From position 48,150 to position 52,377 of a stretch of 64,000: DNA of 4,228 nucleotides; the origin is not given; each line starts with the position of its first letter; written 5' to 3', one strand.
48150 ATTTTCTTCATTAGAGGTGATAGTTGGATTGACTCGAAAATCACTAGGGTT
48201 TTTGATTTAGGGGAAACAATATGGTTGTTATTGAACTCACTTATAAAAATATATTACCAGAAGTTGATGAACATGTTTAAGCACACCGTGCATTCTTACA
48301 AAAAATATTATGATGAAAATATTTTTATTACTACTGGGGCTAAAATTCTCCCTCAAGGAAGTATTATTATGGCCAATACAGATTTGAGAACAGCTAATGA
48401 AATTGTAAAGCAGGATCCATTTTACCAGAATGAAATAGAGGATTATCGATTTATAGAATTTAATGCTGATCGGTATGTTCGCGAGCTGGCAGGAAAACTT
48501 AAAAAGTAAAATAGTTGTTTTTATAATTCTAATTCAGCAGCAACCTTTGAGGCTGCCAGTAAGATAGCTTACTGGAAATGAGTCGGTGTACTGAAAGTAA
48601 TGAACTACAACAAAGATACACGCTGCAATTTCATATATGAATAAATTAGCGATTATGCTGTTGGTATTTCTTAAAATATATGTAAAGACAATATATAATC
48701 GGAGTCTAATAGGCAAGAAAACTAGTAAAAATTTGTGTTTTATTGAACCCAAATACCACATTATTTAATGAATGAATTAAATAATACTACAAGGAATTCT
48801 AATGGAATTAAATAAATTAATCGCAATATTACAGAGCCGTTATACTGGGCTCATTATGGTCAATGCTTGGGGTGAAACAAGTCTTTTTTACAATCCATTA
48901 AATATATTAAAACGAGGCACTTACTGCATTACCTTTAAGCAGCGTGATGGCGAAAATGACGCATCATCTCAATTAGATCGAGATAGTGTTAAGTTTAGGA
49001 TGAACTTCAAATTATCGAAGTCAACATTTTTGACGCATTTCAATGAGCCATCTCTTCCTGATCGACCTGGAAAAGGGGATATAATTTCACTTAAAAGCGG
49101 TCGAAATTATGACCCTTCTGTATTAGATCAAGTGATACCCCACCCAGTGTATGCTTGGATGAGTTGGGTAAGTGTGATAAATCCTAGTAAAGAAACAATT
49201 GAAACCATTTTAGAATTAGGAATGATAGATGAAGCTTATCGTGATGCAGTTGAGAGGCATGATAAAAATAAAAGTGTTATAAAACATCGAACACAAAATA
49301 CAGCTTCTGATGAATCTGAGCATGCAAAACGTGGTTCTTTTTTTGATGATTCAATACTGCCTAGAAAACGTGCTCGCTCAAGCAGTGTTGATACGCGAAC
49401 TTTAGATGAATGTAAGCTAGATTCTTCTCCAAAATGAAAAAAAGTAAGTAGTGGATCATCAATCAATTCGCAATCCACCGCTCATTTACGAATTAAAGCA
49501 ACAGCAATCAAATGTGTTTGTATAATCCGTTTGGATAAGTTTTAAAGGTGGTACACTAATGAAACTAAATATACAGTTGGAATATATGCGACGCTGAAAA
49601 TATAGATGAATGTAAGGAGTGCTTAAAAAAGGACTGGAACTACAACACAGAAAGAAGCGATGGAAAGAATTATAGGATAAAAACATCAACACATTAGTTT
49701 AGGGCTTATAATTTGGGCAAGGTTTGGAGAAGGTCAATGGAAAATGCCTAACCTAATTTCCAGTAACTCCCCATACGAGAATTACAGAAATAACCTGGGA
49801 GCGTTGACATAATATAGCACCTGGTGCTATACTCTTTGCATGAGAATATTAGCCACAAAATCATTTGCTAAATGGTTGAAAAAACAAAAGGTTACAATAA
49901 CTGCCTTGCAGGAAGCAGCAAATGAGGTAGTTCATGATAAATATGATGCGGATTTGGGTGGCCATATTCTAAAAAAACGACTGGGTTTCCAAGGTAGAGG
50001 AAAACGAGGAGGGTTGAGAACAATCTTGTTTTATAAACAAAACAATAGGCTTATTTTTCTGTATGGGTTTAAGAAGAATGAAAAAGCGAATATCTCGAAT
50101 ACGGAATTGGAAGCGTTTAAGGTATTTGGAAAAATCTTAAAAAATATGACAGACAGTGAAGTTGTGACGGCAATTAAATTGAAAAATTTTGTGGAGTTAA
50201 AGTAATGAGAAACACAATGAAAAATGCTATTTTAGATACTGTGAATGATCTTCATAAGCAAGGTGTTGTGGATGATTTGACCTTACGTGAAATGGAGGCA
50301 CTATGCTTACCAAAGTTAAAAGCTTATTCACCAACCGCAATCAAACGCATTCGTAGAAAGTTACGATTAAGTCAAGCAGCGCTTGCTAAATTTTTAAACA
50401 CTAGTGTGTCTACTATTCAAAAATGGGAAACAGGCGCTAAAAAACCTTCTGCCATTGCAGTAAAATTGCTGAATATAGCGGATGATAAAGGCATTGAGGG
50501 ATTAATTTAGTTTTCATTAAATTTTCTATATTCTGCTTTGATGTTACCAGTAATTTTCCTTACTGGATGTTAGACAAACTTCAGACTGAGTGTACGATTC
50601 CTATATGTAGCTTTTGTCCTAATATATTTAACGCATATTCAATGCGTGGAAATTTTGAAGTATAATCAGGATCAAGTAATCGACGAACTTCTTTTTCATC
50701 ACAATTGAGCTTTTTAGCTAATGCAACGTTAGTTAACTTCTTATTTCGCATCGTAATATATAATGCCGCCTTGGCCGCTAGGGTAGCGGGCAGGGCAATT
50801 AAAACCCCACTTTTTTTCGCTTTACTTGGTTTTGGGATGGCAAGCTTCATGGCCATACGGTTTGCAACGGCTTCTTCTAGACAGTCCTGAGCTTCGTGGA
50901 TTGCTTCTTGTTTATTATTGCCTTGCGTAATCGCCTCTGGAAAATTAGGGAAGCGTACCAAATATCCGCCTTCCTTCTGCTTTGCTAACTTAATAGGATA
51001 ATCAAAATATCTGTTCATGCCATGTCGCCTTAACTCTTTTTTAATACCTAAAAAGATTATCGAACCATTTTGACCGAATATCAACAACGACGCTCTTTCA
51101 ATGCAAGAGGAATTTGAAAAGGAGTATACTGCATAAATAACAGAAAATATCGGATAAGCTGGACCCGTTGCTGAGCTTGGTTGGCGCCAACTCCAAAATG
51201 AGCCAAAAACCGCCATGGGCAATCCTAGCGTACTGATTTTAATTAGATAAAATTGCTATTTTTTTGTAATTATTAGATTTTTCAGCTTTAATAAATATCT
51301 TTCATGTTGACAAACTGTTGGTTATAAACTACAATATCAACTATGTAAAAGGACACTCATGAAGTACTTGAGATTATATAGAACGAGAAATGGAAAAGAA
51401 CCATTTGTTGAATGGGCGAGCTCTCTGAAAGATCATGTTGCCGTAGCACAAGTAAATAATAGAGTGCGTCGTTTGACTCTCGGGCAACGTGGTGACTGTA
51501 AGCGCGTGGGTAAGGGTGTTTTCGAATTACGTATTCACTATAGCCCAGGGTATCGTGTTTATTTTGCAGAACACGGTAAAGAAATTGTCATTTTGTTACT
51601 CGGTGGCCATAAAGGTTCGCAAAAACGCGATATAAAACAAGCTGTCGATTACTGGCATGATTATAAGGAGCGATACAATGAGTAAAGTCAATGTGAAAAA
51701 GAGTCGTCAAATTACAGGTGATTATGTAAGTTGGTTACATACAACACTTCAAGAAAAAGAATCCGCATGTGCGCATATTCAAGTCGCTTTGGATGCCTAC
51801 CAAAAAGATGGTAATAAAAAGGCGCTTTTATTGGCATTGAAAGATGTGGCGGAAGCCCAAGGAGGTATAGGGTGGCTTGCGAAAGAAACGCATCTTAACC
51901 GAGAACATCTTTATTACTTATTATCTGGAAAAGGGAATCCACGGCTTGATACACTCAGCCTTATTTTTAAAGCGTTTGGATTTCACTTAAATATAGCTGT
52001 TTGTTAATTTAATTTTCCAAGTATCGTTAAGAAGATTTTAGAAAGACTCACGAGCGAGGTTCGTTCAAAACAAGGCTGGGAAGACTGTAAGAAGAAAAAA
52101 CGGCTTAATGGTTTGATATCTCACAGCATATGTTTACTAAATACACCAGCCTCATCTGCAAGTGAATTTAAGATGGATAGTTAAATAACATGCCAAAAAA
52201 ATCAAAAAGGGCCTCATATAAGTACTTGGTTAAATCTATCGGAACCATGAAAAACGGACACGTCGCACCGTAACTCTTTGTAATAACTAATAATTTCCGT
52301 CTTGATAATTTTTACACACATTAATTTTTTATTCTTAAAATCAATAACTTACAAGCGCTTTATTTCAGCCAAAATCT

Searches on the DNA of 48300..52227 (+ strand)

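Call 76: search_dna_similar(query=window:48300-52227:+, collection=plasmids, mode=distant, max_rows=15)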
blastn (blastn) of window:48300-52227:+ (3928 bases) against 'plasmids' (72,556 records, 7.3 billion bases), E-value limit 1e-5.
Records with a match: 3; places in all: 3; records where one place covers at least 80% of the query: 0.
Best place of each record, by identity: 60-80% 3.
By first word of the organism name: Pseudomonas 2; Methylomonas 1.
By predicted mobility (MOB-suite, as given by PLSDB): mobilizable 2; conjugative 1.
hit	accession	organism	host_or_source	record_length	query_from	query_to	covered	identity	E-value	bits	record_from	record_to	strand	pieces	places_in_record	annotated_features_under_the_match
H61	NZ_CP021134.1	Pseudomonas fragi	cell culture,meat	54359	3192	3338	4%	70.3%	4e-6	63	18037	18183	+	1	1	type II toxin-antitoxin system RelE/ParE family toxin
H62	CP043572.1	Pseudomonas migulae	bacterial isolate,biofilm reactor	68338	3192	3338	4%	70.3%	4e-6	63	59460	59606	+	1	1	none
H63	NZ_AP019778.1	Methylomonas koyamae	-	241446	3192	3314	3%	74.2%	2e-9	73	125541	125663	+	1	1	type II toxin-antitoxin system RelE/ParE family toxin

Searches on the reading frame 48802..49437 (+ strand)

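Call 59: search_protein_families(library=pfam, proteins=[window:48802-49437:+], max_evalue=0.01)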
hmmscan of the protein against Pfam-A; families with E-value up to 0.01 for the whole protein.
window:48802-49437:+ (211 aa): 1 family
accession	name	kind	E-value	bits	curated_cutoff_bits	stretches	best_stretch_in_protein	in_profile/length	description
PF19694.4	DUF6194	-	1.1e-36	126.3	27.1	1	1-157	1-145/146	Family of unknown function (DUF6194)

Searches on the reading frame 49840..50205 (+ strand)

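Call 59: search_protein_families(library=pfam, proteins=[window:49840-50205:+], max_evalue=0.01)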
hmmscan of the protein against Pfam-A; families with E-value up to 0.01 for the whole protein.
window:49840-50205:+ (121 aa): 1 family
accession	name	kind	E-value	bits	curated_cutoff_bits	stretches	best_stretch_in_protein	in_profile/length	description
PF06296.18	RelE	-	2.7e-36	124.9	27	1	1-119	1-119/120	RelE toxin of RelE / RelB toxin-antitoxin system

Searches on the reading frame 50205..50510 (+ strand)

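Call 59: search_protein_families(library=pfam, proteins=[window:50205-50510:+], max_evalue=0.01)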
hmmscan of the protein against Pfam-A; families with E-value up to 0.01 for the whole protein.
window:50205-50510:+ (101 aa): 6 families
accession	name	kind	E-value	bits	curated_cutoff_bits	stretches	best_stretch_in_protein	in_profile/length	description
PF01381.28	HTH_3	-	8.6e-10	38.9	23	1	46-89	1-44/55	Helix-turn-helix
PF15731.11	MqsA_antitoxin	-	4.2e-07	30.6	30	1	40-93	68-121/131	Antitoxin component of bacterial toxin-antitoxin system, MqsA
PF13560.12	HTH_31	-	1.9e-06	28.5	27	1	46-85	6-46/64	Helix-turn-helix domain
PF20432.4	Xre-like-HTH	-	6.3e-05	23.6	25.8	1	44-75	13-43/63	Antitoxin Xre-like helix-turn-helix domain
PF12844.13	HTH_19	-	0.0017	18.7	30.2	1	46-91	4-47/64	Helix-turn-helix domain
PF13545.12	HTH_Crp_2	-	0.008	16.6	27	0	50-72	18-40/70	Crp-like helix-turn-helix domain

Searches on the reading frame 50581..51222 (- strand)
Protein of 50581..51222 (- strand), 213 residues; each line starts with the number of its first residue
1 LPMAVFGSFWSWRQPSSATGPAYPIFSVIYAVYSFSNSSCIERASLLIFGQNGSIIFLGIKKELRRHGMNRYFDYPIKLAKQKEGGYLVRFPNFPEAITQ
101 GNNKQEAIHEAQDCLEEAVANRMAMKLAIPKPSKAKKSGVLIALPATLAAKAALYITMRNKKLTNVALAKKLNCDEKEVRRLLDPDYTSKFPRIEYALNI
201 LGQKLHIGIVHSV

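Call 6: search_protein_families(library=pfam, proteins=[window:50581-51222:-])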
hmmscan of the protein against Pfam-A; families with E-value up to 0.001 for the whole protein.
window:50581-51222:- (213 aa): 1 family
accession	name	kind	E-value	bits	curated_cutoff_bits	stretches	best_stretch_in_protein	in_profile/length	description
PF15919.11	HicB_lk_antitox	-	0.00015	22.3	27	1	75-136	1-62/123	HicB_like antitoxin of bacterial toxin-antitoxin system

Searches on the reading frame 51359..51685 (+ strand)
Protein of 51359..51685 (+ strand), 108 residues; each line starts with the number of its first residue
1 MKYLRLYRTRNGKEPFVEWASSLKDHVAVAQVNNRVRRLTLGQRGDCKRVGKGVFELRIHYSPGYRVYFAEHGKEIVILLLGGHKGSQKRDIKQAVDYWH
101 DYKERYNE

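Call 6: search_protein_families(library=pfam, proteins=[window:51359-51685:+])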
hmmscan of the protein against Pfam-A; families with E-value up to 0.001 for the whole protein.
window:51359-51685:+ (108 aa): 1 family
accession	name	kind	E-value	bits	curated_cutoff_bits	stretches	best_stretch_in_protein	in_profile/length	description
PF05973.20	Gp49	-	7.5e-06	26.4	23.9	1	44-91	30-78/90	Phage derived protein Gp49-like (DUF891)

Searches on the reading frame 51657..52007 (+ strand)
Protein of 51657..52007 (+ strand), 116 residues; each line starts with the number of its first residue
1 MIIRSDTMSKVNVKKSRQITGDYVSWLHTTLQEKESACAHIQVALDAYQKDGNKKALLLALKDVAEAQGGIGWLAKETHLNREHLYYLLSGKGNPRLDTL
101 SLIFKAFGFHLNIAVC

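Call 6: search_protein_families(library=pfam, proteins=[window:51657-52007:+])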
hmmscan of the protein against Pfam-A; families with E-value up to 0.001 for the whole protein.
window:51657-52007:+ (116 aa): 2 families
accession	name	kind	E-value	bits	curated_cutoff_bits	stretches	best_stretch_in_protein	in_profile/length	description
PF21716.3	dnstrm_HI1420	-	1.2e-11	44.7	27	1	41-114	17-89/90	Probable addiction module antidote protein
PF01381.28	HTH_3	-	0.00048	20.6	23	1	74-111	15-52/55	Helix-turn-helix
